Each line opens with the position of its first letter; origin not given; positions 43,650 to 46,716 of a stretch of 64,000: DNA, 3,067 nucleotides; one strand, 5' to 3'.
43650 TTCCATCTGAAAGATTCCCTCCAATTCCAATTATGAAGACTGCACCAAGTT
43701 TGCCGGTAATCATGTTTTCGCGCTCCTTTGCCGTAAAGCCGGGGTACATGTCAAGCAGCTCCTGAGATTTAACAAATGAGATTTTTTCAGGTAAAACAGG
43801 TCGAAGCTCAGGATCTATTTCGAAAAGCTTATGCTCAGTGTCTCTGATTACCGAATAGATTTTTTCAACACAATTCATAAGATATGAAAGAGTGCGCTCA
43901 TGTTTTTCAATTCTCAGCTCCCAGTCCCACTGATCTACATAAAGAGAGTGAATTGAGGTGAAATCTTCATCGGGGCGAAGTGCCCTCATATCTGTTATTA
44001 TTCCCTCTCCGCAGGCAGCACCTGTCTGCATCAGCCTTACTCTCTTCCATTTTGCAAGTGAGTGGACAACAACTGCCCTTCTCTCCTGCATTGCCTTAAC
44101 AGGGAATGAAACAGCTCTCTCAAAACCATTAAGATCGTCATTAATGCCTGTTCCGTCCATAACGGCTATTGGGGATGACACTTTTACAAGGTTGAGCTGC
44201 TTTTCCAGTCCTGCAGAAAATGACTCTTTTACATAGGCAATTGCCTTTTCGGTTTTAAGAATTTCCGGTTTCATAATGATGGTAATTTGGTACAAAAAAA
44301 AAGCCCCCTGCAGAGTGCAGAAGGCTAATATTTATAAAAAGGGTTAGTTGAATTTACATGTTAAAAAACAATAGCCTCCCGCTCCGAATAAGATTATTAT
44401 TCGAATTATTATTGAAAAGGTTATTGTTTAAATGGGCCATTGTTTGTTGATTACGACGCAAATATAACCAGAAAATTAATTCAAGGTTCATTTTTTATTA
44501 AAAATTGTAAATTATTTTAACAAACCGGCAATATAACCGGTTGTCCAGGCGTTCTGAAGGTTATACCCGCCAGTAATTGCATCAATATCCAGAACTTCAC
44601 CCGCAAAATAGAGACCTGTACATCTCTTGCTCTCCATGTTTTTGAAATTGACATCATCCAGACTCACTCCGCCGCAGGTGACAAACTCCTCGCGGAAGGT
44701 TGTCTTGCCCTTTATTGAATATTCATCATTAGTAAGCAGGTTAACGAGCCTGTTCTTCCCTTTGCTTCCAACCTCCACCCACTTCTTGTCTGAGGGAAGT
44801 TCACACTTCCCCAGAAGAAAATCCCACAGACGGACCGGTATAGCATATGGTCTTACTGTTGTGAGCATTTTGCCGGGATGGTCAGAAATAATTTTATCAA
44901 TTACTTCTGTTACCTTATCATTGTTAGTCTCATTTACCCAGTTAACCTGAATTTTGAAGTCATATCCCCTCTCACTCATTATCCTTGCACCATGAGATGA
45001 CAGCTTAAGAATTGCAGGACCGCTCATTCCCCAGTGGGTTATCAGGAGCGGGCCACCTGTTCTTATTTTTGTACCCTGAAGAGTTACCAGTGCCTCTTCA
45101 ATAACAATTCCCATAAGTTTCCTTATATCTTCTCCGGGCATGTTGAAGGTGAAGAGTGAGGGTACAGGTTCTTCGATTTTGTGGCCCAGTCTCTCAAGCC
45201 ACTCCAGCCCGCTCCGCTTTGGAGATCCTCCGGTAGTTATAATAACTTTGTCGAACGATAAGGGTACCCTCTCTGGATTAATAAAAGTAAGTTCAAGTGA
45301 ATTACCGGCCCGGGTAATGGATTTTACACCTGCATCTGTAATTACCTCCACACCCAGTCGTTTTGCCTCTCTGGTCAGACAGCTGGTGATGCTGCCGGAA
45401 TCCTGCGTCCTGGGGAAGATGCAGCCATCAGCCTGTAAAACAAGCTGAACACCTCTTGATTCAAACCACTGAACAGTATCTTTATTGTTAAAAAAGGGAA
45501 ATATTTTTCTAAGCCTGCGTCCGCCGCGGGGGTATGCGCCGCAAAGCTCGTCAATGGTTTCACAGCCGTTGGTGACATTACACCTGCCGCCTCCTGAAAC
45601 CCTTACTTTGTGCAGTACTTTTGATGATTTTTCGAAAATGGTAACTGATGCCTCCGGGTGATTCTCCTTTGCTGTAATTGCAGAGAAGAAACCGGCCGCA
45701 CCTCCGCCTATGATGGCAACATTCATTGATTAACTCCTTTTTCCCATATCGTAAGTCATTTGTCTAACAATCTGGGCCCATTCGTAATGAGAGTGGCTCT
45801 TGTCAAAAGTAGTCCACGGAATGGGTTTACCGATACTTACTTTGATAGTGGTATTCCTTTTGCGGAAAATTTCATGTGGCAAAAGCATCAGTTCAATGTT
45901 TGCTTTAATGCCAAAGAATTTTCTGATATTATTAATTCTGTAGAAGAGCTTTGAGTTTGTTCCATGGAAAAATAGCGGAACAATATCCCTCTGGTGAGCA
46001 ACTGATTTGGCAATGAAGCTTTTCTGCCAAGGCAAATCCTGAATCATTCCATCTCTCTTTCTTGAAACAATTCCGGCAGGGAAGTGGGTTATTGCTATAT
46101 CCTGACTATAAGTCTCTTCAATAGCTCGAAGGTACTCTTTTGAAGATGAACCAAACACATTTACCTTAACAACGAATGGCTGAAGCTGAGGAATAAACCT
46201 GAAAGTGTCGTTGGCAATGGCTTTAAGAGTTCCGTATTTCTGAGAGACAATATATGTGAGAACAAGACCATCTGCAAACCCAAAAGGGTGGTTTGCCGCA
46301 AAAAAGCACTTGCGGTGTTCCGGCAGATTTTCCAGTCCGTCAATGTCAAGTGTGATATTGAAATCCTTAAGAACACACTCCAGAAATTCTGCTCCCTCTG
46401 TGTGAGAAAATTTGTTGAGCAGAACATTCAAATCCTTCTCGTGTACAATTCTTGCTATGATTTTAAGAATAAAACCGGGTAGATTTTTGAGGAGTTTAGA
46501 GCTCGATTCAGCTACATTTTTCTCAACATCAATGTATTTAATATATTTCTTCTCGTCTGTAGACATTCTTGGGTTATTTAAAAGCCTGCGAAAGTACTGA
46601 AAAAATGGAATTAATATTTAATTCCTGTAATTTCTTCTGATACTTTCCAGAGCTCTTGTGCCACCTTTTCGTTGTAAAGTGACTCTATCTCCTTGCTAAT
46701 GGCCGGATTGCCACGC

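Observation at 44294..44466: Asn-codon leader peptide and four-segment attenuator directly upstream of asnA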

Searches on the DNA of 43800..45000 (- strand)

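Call 4: search_rna_families(source=window, start=43800, end=45000, threshold=evalue, max_evalue=10)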
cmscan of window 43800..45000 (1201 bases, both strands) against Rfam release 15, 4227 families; matches with E-value up to 10: 13.
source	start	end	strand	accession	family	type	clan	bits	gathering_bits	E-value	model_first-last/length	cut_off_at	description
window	44267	44323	-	RF02108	DLEU2_4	Gene; lncRNA;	-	23.4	40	0.038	1-58/58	no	Deleted in lymphocytic leukemia 2 conserved region 4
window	44296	44432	-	RF02846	Ref84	Gene; antisense;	-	20.8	52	8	1-87/87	no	Enterococcus sRNA 84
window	44294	44400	-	RF00515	PyrR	Cis-reg;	-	20.6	54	4.3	1-115/115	no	PyrR binding site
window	44296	44414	-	RF02452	ncr1575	Gene; sRNA;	-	18.8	60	8.1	1-212/212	no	Bacillus sRNA ncr1575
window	44295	44412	-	RF01808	MicX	Gene; sRNA;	-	18.7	75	0.19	1-194/194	no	MicX Vibrio cholerae sRNA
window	44295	44354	-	RF01859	Phe_leader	Cis-reg; leader;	-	18.4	55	4.1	1-125/125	no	Phenylalanine leader peptide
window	44063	44112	+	RF01323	CRISPR-DR10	Gene; CRISPR;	-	17.5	39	0.85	1-37/37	no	CRISPR RNA direct repeat element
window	44296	44335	-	RF02398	sau-6072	Gene; sRNA;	-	17.4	50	1.8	1-53/53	no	Staphylococcus sRNA sau-6072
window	44291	44383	-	RF02538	TarB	Gene; sRNA;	-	15.6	80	6.2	1-79/79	no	Vibrio ToxT activated RNA TarB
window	44296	44401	-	RF00689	MIR390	Gene; miRNA;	-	15.4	77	9.7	1-121/121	no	MIR390 microRNA precursor family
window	44295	44351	-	RF02837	anti-hemB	Gene; sRNA;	-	14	49.5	3.3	1-81/81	no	Burkholderia RNA 7 (anti-hemB)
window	44300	44427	-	RF01822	RsaJ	Gene; sRNA;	-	13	100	2.8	1-287/287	no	RNA Staph. aureus A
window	44418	44499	-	RF00551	bicoid_3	Cis-reg;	-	12.3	91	3.6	262-336/552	no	Bicoid 3'-UTR regulatory element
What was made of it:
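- On Rfam leader families (RF00513, RF00514, RF00506, RF00512, RF01859, RF01692): No other leader family appears (call 4).
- Closest known: Classical leader-peptide attenuators of Proteobacteria: trpL. Different: The best leader hit is Phe_leader at 18.4 bits against a gathering score of 55, over the terminator only (call 4).
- There is no T-box or other Rfam match (call 4).
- Tried and rejected: Rfam. cmscan of the region at E <= 10 returned only spurious sub-threshold hits that lean on the terminator (call 4).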

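Call 57: build_rna_model(alignment_id=A2, structure=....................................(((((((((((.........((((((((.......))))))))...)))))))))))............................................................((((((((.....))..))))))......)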
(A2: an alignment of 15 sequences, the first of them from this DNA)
Model R1 built from alignment A2 (15 sequences, 182 columns); structure: as given.
model positions 151; base pairs 27; branch points 1; effective number of sequences 4.54; information 0.59 bits per position. Calibrated on 0.2 Mb of random sequence (short: E-values are rough).
structure used (alignment columns):
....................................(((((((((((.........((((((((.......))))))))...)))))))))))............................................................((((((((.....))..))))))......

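Call 58: search_with_rna_model(model_id=R1, source=window, max_evalue=10)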
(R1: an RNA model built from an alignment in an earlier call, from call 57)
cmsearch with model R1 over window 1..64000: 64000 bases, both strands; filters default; matches with E-value up to 10: 10.
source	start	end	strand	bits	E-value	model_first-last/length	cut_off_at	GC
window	44297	44452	-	134.3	6.7e-22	1-151/151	no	0.32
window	23378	23526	+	30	0.0057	1-151/151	no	0.38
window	34992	35104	+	22.7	0.13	1-151/151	no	0.31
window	29130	29272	-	19.1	0.56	1-151/151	no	0.37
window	7516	7579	+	17.4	1.1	1-151/151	no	0.27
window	44346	44445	+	17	1.4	1-151/151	no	0.29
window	34995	35128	-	16.6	1.6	1-151/151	no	0.31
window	50444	50547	+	16.3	1.8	1-151/151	no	0.28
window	29106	29247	+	14.6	3.6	1-151/151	no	0.4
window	50897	50998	+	14.4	4.1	1-151/151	no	0.25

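Call 59: search_with_rna_model(model_id=R1, sources=[L001, L002, L003, L004, L005, L006, L007, L008, L009, L010, L011, L012, L013, L014, L015, L016, L017, L018, L019, L020, L021, L022, L023, L024, L025, L026, L027, L028, L029, L030, L031, L032, L033, L034, L035, L036, L037, L038, L039, L040, L041, L042, L043, L044, L045, L046, L047, L048, L049, L050, L051, L052, L053, L054, L055, L056, L057, L058, L059, L060, L061, L062, L063, L064, L065, L066, L067, L068, L069, L070, L071, L072, L073, L074, L075, L076, L077, L078, L079, L080, L201, L205, L208, L209, L211, L213, L215, L217, L218, L220, L104, L145, L118, L123, L130, L138, L181], max_evalue=1, make_alignment=true)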
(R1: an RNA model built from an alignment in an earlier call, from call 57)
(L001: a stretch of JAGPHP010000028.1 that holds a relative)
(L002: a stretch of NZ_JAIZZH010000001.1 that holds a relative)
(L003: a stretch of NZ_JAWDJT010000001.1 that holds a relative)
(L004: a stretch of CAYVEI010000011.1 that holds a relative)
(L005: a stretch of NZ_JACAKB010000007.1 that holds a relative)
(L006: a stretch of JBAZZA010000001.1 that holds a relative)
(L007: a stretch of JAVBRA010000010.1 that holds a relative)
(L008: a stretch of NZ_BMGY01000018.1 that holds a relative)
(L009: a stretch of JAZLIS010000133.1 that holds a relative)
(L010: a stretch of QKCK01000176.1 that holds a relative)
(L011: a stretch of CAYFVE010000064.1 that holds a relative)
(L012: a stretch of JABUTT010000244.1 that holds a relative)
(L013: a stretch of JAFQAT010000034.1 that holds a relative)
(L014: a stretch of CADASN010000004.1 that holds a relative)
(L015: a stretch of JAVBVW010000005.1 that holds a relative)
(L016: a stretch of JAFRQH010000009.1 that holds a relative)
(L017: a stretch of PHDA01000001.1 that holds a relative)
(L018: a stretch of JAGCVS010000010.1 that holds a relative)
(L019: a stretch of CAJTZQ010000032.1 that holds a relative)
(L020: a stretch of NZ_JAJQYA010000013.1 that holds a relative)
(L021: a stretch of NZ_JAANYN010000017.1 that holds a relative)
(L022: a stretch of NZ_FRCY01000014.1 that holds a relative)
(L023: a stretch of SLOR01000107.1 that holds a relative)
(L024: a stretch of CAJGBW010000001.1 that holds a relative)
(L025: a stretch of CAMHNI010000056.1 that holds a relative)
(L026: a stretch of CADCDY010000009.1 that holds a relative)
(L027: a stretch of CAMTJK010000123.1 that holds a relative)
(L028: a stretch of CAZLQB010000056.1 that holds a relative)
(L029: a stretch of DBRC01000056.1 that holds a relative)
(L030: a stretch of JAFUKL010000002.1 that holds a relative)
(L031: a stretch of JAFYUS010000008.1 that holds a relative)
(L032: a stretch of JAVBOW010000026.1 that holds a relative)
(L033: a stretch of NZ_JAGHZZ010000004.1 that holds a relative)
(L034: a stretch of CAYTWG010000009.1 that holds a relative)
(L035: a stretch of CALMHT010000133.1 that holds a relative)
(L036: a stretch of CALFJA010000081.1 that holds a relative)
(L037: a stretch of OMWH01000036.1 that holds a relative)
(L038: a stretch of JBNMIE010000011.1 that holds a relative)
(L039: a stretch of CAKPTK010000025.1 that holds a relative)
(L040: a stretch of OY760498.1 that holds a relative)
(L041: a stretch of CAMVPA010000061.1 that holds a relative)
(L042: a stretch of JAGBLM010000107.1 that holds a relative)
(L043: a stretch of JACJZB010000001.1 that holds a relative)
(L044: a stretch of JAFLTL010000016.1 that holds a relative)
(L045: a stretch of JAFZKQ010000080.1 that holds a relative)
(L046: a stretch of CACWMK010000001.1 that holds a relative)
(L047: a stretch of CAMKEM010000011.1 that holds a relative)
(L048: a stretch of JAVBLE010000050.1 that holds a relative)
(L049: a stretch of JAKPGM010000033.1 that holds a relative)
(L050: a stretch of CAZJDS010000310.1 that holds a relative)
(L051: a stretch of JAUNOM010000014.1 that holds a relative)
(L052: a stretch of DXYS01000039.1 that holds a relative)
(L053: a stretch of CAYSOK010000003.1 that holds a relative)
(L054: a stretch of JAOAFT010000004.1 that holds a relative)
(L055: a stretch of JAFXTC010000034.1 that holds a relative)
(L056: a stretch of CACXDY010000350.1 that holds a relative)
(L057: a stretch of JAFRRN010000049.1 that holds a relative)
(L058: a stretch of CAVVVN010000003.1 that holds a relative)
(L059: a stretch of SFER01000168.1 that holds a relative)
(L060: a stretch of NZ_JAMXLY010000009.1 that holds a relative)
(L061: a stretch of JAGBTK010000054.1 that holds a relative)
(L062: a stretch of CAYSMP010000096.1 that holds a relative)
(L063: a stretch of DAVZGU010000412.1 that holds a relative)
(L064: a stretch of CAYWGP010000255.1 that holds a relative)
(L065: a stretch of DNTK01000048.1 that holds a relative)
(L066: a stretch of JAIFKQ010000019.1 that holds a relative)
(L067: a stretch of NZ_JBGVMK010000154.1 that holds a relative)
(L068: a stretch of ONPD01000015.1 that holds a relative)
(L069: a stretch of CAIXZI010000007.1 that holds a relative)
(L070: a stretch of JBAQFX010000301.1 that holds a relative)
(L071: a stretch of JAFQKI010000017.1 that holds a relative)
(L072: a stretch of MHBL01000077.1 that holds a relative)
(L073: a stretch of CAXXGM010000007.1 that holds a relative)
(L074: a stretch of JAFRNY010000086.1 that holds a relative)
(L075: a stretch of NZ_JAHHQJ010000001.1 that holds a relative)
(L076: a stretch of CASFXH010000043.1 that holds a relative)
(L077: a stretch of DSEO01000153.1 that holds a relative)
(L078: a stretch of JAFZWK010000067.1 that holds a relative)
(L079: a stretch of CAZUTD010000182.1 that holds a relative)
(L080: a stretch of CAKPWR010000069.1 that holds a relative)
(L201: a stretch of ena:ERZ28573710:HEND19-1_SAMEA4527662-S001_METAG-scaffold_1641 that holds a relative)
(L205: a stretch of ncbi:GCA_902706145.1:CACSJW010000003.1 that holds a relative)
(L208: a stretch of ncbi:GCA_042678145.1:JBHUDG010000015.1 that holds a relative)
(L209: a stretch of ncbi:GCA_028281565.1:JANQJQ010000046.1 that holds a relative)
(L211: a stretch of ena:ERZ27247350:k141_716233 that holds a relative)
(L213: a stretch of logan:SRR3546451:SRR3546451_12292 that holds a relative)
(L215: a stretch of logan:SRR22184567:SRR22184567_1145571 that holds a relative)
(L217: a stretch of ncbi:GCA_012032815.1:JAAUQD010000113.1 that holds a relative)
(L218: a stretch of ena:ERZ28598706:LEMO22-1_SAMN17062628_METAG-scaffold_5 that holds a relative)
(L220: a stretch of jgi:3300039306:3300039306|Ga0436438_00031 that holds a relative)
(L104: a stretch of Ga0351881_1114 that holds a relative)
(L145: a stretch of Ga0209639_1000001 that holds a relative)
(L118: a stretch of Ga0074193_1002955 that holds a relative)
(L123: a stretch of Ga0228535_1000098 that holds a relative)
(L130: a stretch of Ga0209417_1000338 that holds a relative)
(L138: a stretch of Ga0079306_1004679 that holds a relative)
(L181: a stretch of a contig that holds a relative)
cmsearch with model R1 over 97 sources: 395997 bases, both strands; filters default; matches with E-value up to 1: 33.
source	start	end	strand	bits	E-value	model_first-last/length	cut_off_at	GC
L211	1025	1180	+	144.1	6.7e-23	1-151/151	no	0.34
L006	1328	1479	+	142.2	1.5e-22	1-151/151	no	0.3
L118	2941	3092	+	140.1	3.6e-22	1-151/151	no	0.31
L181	11881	12032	-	140.1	3.6e-22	1-151/151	no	0.31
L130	1230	1381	+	139.8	4.2e-22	1-151/151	no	0.3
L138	832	983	-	137.1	1.3e-21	1-151/151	no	0.3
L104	4425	4580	-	134.3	4.2e-21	1-151/151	no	0.32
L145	11656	11811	-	134.3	4.2e-21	1-151/151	no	0.32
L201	1323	1478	+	132.7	8e-21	1-151/151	no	0.32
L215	1023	1180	+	131.5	1.3e-20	1-151/151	no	0.32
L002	1167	1322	+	124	3e-19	1-151/151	no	0.4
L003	1168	1323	+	119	2.4e-18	1-151/151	no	0.4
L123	2767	2907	+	117.9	3.9e-18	1-151/151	no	0.35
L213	784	924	+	111.3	6.2e-17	1-151/151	no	0.3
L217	899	1040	+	107.5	3e-16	1-151/151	no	0.36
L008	1166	1316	+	106.8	4e-16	1-151/151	no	0.36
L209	1096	1241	+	95.4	4.8e-14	1-151/151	no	0.3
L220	914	1063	+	84.3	4.9e-12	1-151/151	no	0.45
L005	1307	1464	+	72.7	6.5e-10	1-151/151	no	0.28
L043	1155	1275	+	49.4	1.1e-05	1-151/151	no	0.19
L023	1161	1304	+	47.3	2.6e-05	1-151/151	no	0.38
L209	1278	1406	+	47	3e-05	1-151/151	no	0.31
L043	1283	1410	+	45.9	4.6e-05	1-151/151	no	0.28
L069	1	96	+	36.6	0.0023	40-151/151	5'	0.25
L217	1008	1183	-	32.5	0.013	1-151/151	no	0.39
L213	997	1116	+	31.7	0.018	1-151/151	no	0.35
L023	1322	1438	+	29.1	0.052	1-151/151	no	0.39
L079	823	971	+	28.5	0.067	1-151/151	no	0.32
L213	893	997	-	25.5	0.24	1-151/151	no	0.32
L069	107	222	+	24.3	0.4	1-151/151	no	0.3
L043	1244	1384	-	23.9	0.46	1-151/151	no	0.26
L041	2394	2487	+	22.4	0.86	1-151/151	no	0.45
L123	2875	3012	-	22.1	0.97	1-151/151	no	0.4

Alignment A3: 33 matches aligned to the model, 288 columns, each read 5' to 3' on its own strand. Consensus structure (alignment columns), stored with it:
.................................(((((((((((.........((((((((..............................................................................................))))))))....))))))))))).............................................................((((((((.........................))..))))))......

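Call 65: search_with_rna_model(model_id=R1, sources=[window, L002, L003, L005, L006, L008, L023, L043, L201, L209, L211, L213, L215, L217, L220, L118, L123, L138], max_evalue=0.000005, make_alignment=true)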
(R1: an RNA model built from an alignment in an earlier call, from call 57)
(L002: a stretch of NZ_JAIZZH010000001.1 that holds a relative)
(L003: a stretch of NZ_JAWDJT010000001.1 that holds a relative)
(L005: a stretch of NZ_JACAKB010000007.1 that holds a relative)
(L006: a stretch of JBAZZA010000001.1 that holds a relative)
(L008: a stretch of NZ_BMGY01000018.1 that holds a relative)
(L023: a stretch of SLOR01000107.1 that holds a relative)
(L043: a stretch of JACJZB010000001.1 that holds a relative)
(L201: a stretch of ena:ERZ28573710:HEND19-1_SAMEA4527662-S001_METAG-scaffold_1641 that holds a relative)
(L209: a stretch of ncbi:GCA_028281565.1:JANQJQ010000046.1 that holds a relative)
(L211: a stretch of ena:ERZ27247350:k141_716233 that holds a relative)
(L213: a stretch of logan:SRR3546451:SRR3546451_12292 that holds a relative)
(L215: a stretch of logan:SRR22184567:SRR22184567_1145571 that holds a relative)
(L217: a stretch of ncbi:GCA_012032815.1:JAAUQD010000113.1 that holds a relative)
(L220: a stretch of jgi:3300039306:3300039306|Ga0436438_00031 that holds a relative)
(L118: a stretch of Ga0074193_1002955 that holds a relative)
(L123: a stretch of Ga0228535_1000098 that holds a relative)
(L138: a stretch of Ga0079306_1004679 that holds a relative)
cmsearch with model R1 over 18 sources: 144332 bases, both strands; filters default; matches with E-value up to 0.000005: 17.
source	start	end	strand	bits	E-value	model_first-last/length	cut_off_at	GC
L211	1025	1180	+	144.1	2.4e-23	1-151/151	no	0.34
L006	1328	1479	+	142.2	5.5e-23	1-151/151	no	0.3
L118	2941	3092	+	140.1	1.3e-22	1-151/151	no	0.31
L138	832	983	-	137.1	4.7e-22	1-151/151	no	0.3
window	44297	44452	-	134.3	1.5e-21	1-151/151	no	0.32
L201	1323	1478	+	132.7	2.9e-21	1-151/151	no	0.32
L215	1023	1180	+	131.5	4.8e-21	1-151/151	no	0.32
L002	1167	1322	+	124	1.1e-19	1-151/151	no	0.4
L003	1168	1323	+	119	8.9e-19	1-151/151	no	0.4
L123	2767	2907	+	117.9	1.4e-18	1-151/151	no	0.35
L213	784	924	+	111.3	2.3e-17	1-151/151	no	0.3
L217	899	1040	+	107.5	1.1e-16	1-151/151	no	0.36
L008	1166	1316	+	106.8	1.5e-16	1-151/151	no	0.36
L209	1096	1241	+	95.4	1.7e-14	1-151/151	no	0.3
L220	914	1063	+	84.3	1.8e-12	1-151/151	no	0.45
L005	1307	1464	+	72.7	2.4e-10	1-151/151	no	0.28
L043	1155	1275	+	49.4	4e-06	1-151/151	no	0.19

Alignment A4: 17 matches aligned to the model, 183 columns, each read 5' to 3' on its own strand. Consensus structure (alignment columns), stored with it:
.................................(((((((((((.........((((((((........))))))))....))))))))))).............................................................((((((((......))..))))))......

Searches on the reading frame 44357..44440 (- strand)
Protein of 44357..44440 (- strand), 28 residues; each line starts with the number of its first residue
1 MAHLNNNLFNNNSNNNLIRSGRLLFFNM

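Call 74: list_cluster_members(proteins=[window:44357-44440:-, window:44357-44491:-, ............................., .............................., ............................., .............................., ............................, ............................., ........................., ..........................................])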
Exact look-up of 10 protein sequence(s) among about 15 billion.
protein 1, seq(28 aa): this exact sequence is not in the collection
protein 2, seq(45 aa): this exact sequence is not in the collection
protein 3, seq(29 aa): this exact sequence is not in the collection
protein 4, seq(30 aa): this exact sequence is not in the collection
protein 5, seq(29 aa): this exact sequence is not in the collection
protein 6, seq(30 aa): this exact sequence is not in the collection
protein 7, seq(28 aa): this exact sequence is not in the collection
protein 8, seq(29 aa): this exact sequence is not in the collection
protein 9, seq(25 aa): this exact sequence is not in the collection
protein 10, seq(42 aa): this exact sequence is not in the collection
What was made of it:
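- None of the peptides is in a collection of 15 billion proteins (call 74).
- Tried and rejected: None is in the protein collection (call 74).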

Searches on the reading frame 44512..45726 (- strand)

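Call 6: search_protein_families(library=ncbifam, proteins=[window:44512-45726:-])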
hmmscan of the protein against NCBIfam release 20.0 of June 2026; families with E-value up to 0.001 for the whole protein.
window:44512-45726:- (404 aa): 14 families
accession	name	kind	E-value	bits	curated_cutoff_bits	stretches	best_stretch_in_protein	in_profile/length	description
TIGR00275.1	TIGR00275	subfamily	5.9e-125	417.2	183.8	1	3-401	1-400/401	aminoacetone oxidase family FAD-binding enzyme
TIGR03862.1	flavo_PP4765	subfamily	4e-16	58.8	242.65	1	27-401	3-368/376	TIGR03862 family flavoprotein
NF006130.0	PRK08274.1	equivalog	2.4e-08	33.2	369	0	82-182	97-205/467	FAD-dependent tricarballylate dehydrogenase TcuA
TIGR02053.1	MerA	equivalog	3.2e-06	26.4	454.45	0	86-186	184-284/465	mercury(II) reductase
TIGR01350.1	lipoamide_DH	equivalog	5.7e-06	25.3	408.8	0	100-184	202-283/461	dihydrolipoyl dehydrogenase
NF006131.0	PRK08275.1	equivalog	7.7e-06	24.5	587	1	2-35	12-45/577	fumarate reductase/succinate dehydrogenase flavoprotein subunit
NF005331.0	PRK06854.1-2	equivalog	2e-05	23.2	557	1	2-34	11-43/563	adenylyl-sulfate reductase subunit alpha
NF007123.0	PRK09564.1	equivalog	6.8e-05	21.7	458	0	1-37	1-37/444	CoA-disulfide reductase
TIGR03329.1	Phn_aa_oxid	hypoth_equivalog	0.00016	20.6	632.8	1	2-34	26-58/460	putative aminophosphonate oxidoreductase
NF010311.1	PRK13748.1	subfamily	0.00041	19.3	600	0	86-184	286-378/560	mercury(II) reductase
NF006101.0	PRK08255.1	equivalog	0.00041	18.6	1078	1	1-34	1-34/768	bifunctional salicylyl-CoA 5-hydroxylase/oxidoreductase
NF006686.0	PRK09231.1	equivalog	0.00056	18.6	854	1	2-72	7-77/598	fumarate reductase (quinol) flavoprotein subunit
TIGR02485.1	CobZ_N-term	equivalog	0.00087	18.2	372.55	0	112-177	129-194/437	FAD-dependent tricarballylate dehydrogenase TcuA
TIGR01176.1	fum_red_Fp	equivalog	0.00093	17.9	932.7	0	2-72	5-75/580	fumarate reductase (quinol) flavoprotein subunit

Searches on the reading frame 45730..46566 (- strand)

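Call 6: search_protein_families(library=ncbifam, proteins=[window:45730-46566:-])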
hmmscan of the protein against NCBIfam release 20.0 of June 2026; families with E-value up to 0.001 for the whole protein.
window:45730-46566:- (278 aa): 3 families
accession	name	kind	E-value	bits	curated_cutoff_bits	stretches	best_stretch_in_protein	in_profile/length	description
NF053697.1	LyGlyAclTfGlsABct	equivalog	8.2e-92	307.2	260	1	12-274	2-267/267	lyso-glycine lipid O-acyltransferase GlsA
NF052615.1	orn_lipid_OlsF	equivalog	1.8e-47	162.2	620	1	13-277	3-268/570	bifunctional ornithine lipid synthase OlsF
NF006386.0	PRK08633.1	equivalog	2.6e-05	22.1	1221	1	65-209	421-560/1147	acyl-[ACP]--phospholipid O-acyltransferase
